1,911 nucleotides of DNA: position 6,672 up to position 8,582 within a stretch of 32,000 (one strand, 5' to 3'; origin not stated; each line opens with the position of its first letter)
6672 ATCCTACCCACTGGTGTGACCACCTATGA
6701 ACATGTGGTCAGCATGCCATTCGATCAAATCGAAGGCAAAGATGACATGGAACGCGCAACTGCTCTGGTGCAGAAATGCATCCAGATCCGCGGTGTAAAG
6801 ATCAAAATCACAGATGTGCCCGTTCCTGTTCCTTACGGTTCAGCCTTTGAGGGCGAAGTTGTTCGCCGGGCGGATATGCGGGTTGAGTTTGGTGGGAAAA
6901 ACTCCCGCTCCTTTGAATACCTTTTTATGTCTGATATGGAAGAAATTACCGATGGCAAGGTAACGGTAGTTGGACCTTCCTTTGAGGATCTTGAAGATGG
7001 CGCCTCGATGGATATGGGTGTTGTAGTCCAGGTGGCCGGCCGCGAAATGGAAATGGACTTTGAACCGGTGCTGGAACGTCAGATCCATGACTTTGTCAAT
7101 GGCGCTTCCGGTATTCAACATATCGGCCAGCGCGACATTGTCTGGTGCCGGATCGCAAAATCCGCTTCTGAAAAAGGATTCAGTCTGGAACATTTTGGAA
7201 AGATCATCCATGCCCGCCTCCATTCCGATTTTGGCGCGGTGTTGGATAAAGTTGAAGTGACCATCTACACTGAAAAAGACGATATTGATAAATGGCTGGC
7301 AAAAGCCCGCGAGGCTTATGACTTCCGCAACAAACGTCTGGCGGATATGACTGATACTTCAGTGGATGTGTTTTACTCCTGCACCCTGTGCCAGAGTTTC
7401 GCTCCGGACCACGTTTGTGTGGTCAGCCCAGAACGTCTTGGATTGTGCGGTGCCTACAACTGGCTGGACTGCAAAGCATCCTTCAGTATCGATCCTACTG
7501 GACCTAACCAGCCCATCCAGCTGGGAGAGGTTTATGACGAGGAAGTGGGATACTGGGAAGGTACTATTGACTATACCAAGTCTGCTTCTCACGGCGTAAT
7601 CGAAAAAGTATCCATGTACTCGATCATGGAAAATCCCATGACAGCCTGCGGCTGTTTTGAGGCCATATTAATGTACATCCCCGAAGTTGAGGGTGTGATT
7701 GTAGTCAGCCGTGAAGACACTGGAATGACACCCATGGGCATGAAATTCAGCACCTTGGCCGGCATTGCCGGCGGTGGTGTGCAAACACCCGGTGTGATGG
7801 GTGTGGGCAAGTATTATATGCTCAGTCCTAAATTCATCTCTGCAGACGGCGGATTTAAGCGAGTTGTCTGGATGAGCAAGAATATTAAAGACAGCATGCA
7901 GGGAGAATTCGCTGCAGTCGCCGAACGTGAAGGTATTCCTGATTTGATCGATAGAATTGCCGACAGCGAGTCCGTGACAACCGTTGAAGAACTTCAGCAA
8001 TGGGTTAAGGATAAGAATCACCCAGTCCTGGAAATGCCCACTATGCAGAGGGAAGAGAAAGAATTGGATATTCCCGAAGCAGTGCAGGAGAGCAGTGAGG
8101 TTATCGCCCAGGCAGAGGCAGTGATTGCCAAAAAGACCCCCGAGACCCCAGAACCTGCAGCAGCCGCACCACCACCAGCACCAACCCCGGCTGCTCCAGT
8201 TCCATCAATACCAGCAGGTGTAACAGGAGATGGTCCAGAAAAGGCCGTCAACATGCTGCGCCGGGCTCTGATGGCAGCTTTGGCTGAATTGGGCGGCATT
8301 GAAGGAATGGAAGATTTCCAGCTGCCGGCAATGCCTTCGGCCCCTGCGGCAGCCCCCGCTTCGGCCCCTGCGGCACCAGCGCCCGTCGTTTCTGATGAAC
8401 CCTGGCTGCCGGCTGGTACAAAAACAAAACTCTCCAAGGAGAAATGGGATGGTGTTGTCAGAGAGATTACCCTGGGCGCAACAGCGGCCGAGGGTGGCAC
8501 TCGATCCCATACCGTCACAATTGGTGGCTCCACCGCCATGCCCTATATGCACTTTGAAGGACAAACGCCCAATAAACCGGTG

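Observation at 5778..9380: Covalent fusion of acetyl-CoA synthase (AcsB) to the corrinoid Fe-S protein small subunit (AcsD)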

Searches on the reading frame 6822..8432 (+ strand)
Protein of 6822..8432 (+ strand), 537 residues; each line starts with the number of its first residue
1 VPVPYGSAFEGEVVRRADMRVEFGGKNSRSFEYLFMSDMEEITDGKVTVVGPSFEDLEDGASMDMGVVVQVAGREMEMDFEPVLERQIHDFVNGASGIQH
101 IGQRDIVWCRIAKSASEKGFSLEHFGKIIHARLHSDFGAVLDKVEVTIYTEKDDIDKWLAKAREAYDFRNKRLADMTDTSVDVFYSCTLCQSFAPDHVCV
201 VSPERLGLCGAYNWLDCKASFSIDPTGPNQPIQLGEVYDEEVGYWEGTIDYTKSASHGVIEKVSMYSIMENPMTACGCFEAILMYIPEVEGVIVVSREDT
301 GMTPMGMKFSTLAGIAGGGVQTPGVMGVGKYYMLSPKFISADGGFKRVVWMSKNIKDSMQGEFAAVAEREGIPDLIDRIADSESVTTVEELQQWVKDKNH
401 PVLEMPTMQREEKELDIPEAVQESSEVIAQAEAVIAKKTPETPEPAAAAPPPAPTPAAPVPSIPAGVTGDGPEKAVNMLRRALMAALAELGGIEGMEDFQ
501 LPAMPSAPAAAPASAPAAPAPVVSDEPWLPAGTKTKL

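Call 30: search_solved_structures(query=window:6822-8432:+, max_evalue=0.001, show_alignments=0)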
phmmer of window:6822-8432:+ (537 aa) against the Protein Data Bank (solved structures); distinct sequences matched with E-value up to 0.001: 17.
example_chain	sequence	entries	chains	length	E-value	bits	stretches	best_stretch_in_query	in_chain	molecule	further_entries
3git_A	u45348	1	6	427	2.6e-140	471.7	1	1-411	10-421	Carbon monoxide dehydrogenase/acetyl-CoA synthase subunit alpha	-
1mjg_M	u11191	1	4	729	4.8e-140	470.8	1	1-406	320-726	Carbon monoxide dehydrogenase alpha subunit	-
3i04_M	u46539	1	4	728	6.5e-140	470.4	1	1-406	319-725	Carbon monoxide dehydrogenase/acetyl-CoA synthase subunit alpha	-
1oao_C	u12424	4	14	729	6.5e-140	470.4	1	1-406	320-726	CARBON MONOXIDE DEHYDROGENASE/ACETYL-COA SYNTHASE SUBUNIT ALPHA | Carbon monoxide dehydrogenase/acetyl CoA synthase subunit alpha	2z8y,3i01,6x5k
9fr0_A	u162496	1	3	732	1.8e-139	468.9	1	1-410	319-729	CO-methylating acetyl-CoA synthase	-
8cja_B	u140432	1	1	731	2.1e-139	468.7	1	1-410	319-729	CO-methylating acetyl-CoA synthase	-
8cjb_B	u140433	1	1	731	2.1e-139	468.7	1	1-410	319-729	CO-methylating acetyl-CoA synthase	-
7zkj_B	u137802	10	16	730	2.6e-139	468.4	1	1-409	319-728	CO-methylating acetyl-CoA synthase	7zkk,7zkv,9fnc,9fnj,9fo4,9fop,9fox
8cmw_B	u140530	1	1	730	2.6e-139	468.4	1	1-409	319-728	CO-methylating acetyl-CoA synthase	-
1ru3_A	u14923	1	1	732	5.3e-139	467.4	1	1-406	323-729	Acetyl-CoA synthase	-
7nys_A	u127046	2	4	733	5.4e-139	467.4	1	1-406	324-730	CO-methylating acetyl-CoA synthase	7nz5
7nyp_A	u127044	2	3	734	5.4e-139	467.4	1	1-406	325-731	CO-methylating acetyl-CoA synthase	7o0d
8cjc_B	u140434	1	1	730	3.3e-138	464.7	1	1-409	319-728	CO-methylating acetyl-CoA synthase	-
6ytt_A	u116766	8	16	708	6.8e-123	414.2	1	1-406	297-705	CO dehydrogenase/acetyl-CoA synthase complex, beta subunit | CO-methylating acetyl-CoA synthase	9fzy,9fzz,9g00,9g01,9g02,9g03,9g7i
9c0s_E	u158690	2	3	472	3.1e-113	382.4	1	5-435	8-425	Acetyl-CoA decarbonylase/synthase complex subunit beta 2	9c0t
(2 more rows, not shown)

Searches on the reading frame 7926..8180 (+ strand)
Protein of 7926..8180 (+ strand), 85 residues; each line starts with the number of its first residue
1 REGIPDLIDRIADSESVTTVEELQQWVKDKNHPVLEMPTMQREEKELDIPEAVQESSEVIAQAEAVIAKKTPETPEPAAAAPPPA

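Call 68: search_solved_structures(query=window:7926-8180:+, max_evalue=10, show_alignments=5)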
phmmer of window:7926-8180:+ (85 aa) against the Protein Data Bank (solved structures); distinct sequences matched with E-value up to 10: 17.
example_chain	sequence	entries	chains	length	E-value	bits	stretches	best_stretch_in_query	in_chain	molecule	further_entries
9c0s_E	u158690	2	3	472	0.00017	25.4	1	2-65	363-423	Acetyl-CoA decarbonylase/synthase complex subunit beta 2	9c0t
3git_A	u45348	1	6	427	0.0035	21.2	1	5-43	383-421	Carbon monoxide dehydrogenase/acetyl-CoA synthase subunit alpha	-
3s2x_A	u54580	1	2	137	0.0036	21.1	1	5-38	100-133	acetyl-CoA synthase subunit alpha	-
5gol_A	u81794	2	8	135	0.0056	20.5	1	5-38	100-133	Carbon monoxide dehydrogenase/acetyl-CoA synthase subunit alpha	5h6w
9fr0_A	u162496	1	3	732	0.015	19.2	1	5-42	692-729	CO-methylating acetyl-CoA synthase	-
8cja_B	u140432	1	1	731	0.017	19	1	5-42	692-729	CO-methylating acetyl-CoA synthase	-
8cjb_B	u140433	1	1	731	0.017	19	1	5-42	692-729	CO-methylating acetyl-CoA synthase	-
8cjc_B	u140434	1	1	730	0.02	18.7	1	5-41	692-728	CO-methylating acetyl-CoA synthase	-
7zkj_B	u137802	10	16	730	0.02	18.7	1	5-41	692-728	CO-methylating acetyl-CoA synthase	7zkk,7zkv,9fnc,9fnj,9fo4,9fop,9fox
8cmw_B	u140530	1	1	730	0.02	18.7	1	5-41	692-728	CO-methylating acetyl-CoA synthase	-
3i04_M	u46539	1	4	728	0.031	18.2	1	5-38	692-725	Carbon monoxide dehydrogenase/acetyl-CoA synthase subunit alpha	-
1oao_C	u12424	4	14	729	0.031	18.2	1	5-38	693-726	CARBON MONOXIDE DEHYDROGENASE/ACETYL-COA SYNTHASE SUBUNIT ALPHA | Carbon monoxide dehydrogenase/acetyl CoA synthase subunit alpha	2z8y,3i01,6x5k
1mjg_M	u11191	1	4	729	0.031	18.2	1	5-38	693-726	Carbon monoxide dehydrogenase alpha subunit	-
1ru3_A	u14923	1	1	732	0.043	17.7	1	5-38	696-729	Acetyl-CoA synthase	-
7nys_A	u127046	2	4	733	0.043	17.7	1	5-38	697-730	CO-methylating acetyl-CoA synthase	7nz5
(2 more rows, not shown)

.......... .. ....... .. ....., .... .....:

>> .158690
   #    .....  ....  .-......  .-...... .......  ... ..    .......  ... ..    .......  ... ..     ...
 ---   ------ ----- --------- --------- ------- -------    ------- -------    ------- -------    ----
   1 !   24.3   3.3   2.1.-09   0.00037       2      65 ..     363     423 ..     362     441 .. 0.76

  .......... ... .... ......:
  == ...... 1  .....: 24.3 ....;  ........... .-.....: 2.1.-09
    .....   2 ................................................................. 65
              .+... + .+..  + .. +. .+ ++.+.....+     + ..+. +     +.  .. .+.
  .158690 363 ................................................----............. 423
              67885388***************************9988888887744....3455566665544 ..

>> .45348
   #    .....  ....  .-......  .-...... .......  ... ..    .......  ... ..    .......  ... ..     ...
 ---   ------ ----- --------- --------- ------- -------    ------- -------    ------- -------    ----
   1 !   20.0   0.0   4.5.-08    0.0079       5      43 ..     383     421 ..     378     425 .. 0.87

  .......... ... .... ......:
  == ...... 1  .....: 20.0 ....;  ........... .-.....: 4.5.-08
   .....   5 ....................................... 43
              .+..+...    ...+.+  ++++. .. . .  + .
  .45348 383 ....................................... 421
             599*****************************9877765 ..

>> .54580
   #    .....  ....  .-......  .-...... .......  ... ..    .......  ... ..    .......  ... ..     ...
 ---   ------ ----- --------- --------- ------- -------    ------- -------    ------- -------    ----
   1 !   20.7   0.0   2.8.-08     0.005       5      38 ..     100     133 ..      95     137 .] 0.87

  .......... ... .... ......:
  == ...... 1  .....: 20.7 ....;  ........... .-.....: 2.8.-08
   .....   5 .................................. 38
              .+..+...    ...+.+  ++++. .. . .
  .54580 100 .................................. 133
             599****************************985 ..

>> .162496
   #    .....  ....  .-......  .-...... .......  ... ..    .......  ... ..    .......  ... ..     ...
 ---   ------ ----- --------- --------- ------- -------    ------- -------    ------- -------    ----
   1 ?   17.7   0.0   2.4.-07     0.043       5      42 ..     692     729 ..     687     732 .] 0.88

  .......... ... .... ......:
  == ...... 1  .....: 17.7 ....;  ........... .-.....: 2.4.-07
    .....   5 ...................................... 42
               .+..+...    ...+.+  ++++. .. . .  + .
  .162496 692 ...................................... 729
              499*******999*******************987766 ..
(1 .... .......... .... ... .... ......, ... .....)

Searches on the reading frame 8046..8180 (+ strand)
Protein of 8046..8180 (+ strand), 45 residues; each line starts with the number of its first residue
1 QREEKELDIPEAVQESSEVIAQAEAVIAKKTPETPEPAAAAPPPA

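Call 37: search_protein_families(library=ncbifam, max_evalue=10, proteins=[window:8046-8180:+])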
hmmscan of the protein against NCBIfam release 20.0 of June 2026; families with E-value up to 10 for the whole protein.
window:8046-8180:+ (45 aa): 0 families

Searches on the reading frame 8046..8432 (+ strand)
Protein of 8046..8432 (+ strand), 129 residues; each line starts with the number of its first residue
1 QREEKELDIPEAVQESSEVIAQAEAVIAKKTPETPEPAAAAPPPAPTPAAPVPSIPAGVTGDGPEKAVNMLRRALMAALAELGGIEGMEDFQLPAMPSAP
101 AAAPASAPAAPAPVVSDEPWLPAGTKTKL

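Call 31: search_solved_structures(query=window:8046-8432:+, max_evalue=10, show_alignments=5)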
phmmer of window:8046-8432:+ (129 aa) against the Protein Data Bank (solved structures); distinct sequences matched with E-value up to 10: 3.
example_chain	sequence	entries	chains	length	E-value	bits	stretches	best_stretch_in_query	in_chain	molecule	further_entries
5aj3_p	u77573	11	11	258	0.24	15.1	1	34-112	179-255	MITORIBOSOMAL PROTEIN MS40, MRPS18B | 28S ribosomal protein S18b, mitochondrial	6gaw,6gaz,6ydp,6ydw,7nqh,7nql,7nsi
3j9m_AO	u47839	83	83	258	1.1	12.9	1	34-111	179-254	mS40 (bS18b) | 28S ribosomal protein S18b, mitochondrial | Small ribosomal subunit protein mS40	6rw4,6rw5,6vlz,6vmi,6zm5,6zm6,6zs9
3jd5_p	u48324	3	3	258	1.4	12.5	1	34-109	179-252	28S ribosomal protein S18b, mitochondrial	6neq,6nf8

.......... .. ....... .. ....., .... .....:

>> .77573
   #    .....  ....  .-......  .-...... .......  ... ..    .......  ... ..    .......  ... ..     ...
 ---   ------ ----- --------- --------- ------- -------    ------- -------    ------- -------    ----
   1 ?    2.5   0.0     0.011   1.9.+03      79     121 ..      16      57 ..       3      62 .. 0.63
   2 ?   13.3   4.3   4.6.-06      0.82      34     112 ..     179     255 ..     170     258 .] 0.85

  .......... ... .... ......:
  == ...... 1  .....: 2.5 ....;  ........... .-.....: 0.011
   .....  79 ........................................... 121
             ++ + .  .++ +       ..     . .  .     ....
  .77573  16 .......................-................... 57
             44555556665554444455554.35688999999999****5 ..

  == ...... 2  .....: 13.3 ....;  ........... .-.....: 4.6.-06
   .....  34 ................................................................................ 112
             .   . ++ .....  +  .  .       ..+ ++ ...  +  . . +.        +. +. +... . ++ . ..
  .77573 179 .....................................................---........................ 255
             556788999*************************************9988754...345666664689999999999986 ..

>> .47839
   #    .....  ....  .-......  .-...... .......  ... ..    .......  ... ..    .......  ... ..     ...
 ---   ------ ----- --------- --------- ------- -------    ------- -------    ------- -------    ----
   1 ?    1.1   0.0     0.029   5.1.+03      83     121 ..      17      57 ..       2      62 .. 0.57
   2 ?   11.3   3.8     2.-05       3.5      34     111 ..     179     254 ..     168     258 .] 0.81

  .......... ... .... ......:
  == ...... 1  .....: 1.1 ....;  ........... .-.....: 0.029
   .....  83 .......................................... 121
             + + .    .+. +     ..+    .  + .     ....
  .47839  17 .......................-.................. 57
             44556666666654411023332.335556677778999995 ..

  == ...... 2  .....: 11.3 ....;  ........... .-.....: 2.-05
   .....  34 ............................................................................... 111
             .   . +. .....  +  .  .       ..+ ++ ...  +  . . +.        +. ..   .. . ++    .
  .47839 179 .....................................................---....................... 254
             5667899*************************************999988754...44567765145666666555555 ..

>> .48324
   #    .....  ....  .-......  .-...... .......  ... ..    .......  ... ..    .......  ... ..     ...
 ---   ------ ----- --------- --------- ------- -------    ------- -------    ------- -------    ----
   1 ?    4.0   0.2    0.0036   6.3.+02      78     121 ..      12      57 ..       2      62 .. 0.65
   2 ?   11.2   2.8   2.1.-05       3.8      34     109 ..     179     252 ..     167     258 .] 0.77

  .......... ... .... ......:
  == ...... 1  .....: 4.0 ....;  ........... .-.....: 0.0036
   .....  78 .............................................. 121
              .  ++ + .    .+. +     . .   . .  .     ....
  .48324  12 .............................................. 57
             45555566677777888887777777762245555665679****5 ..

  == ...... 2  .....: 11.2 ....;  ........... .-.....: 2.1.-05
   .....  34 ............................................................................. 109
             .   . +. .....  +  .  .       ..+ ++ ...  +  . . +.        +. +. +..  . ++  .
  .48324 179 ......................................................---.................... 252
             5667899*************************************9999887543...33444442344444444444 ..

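Call 37: search_protein_families(library=ncbifam, max_evalue=10, proteins=[window:8046-8432:+])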
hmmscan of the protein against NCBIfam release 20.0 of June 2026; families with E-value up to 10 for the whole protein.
window:8046-8432:+ (129 aa): 2 families
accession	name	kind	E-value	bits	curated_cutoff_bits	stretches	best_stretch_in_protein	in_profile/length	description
NF033930.1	pneumo_PspA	exception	4.5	5.8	850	1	8-114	345-439/659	pneumococcal surface protein A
NF040486.1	SrfA_fam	subfamily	9.6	5.5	150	0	11-116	166-274/438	SrfA family protein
